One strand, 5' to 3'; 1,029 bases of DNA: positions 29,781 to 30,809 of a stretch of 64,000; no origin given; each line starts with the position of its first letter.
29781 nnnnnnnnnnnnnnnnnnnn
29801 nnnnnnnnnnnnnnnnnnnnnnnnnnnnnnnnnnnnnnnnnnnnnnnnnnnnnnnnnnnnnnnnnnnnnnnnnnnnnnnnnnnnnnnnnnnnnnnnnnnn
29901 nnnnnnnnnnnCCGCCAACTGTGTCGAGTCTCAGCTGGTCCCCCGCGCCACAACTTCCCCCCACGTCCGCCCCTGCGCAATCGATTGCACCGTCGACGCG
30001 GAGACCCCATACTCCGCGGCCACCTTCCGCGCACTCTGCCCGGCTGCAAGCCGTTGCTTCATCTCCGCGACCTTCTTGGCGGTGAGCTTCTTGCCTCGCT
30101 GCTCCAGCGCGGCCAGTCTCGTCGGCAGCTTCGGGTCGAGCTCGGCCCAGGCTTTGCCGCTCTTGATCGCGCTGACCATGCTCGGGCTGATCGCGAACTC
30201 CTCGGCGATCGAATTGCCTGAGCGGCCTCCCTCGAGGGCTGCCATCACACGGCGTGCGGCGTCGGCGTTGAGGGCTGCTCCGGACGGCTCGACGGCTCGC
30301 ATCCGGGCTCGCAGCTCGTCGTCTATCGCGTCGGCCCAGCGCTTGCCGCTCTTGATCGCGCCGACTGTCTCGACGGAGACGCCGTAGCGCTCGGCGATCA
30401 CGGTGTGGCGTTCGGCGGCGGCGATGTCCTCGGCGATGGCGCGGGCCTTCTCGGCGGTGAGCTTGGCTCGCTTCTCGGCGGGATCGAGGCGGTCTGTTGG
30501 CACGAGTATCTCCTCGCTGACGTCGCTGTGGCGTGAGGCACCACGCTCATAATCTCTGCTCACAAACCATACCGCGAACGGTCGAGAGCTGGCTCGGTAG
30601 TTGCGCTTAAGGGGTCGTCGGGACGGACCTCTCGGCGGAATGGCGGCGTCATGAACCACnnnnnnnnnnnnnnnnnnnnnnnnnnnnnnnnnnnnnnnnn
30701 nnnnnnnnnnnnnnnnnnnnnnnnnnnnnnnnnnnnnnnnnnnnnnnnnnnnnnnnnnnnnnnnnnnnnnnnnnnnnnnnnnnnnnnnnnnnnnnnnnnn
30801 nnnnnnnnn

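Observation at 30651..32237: Secreted nonahaem cytochrome with a ~110-aa Ser/Thr/Pro/Ala-rich tail: candidate terminal, wall-associated element of the electron conduit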

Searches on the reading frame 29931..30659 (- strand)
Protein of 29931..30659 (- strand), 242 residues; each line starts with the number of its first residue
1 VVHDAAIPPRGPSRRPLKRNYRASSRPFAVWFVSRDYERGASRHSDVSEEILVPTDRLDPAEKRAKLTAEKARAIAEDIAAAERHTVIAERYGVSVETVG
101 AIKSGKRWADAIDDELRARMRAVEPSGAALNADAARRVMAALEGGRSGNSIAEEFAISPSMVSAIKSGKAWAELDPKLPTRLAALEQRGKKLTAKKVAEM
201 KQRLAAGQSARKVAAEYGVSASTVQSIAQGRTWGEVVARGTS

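Call 3: search_protein_families(library=pfam, proteins=[window:29931-30659:-], max_evalue=1)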
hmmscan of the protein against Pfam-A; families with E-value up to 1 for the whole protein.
window:29931-30659:- (242 aa): 23 families
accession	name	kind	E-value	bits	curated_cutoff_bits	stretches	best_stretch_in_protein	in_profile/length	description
PF02796.21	HTH_7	-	2.1e-10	41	23.8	1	190-224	4-38/45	Helix-turn-helix domain of resolvase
PF13518.12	HTH_28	-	7.7e-09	35.9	25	2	202-235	7-41/52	Helix-turn-helix domain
PF13384.12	HTH_23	-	1.2e-06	28.6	24.6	1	195-227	5-37/50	Homeodomain-like domain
PF04218.19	CENP-B_N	-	1.7e-06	28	21.2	1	192-228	7-43/53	CENP-B N-terminal DNA-binding domain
PF00196.25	GerE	-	3.3e-06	27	23.5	2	202-225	12-35/57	Bacterial regulatory proteins, luxR family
PF13542.12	HTH_Tnp_ISL3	-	2.3e-05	24.2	27.4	1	204-227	24-46/51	Helix-turn-helix domain of transposase family ISL3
PF04545.22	Sigma70_r4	-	5.3e-05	23.1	24.1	0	206-227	19-40/50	Sigma-70, region 4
PF13936.12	HTH_38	-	0.00012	22.2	27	1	188-225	1-38/44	Helix-turn-helix domain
PF01381.28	HTH_3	-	0.00044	20.7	23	1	201-232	3-34/55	Helix-turn-helix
PF12824.13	MRP-L20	-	0.011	16.4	30.4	1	177-229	69-126/164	Mitochondrial ribosomal protein subunit L20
PF13560.12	HTH_31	-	0.025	15.3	27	1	203-232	10-39/64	Helix-turn-helix domain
PF06114.19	Peptidase_M78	-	0.026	14.8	22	1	48-99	82-118/123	IrrE N-terminal-like domain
PF00392.27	GntR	-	0.026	14.6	27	0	209-225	23-42/64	Bacterial regulatory proteins, gntR family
PF08279.18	HTH_11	-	0.031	14.6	25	0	146-162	16-32/55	HTH domain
PF13613.12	HTH_Tnp_4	-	0.036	14.1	27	0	85-102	22-39/53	Helix-turn-helix of DDE superfamily endonuclease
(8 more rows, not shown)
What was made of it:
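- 29931..30503 (-): Divergent gene for a three-repeat HTH DNA-binding protein, a candidate local regulator. HTH_7 2.1e-10 and HTH_28 7.7e-9 (call 3).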

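Call 4: search_protein_families(library=ncbifam, proteins=[window:29931-30659:-], max_evalue=1)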
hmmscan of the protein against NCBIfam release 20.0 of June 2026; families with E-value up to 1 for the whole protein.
window:29931-30659:- (242 aa): 20 families
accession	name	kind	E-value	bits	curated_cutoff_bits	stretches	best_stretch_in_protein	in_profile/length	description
NF006900.1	PRK09390.1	equivalog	0.00013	21.6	255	1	133-163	145-175/203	response regulator FixJ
TIGR02937.1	sigma70-ECF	superfamily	0.0016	18.1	42.9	0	191-227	117-153/165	sigma-70 family RNA polymerase sigma factor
NF033546.1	transpos_IS21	equivalog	0.0016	18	160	1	202-231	3-32/294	IS21 family transposase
NF052445.1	RespRegMctR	equivalog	0.0017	17.8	300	1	188-225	141-177/205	two-component system response regulator MctR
NF040785.1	CD3324_fam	subfamily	0.0038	17.3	65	0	189-227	43-81/82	CD3324 family protein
NF040595.1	HTH_Cbp1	equivalog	0.0051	16.7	140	1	182-222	85-125/135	CRISPR DNA repeat-binding protein Cbp1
TIGR03879.1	near_KaiC_dom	domain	0.0059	17.1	65.1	1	203-232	31-60/91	probable regulatory domain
TIGR02985.1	Sig70_bacteroi1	subfamily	0.01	16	126.4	0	67-99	115-147/162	RNA polymerase sigma-70 factor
NF007685.0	PRK10360.1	equivalog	0.017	15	258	1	172-225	120-170/196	response regulator transcription factor UhpA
TIGR03070.1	couple_hipB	subfamily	0.027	14.4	71.65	0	209-231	17-39/58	type II toxin-antitoxin system Y4mF family antitoxin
NF033577.2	transpos_IS481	equivalog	0.039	13.5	224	0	203-228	9-34/284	IS481 family transposase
NF033550.5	transpos_ISL3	equivalog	0.041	12.9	180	0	187-229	67-109/370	ISL3 family transposase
NF033545.0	transpos_IS630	equivalog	0.057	12.8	100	0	201-228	6-33/299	IS630 family transposase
NF042931.1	SAG1386_EF1546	equivalog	0.082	13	80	0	78-99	113-134/158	SAG1386/EF1546 family surface-associated protein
NF049902.1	FTL_1293_fam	exception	0.14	12.4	170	0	202-224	17-39/150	FTL_1293 family small RNA FtrC-regulated protein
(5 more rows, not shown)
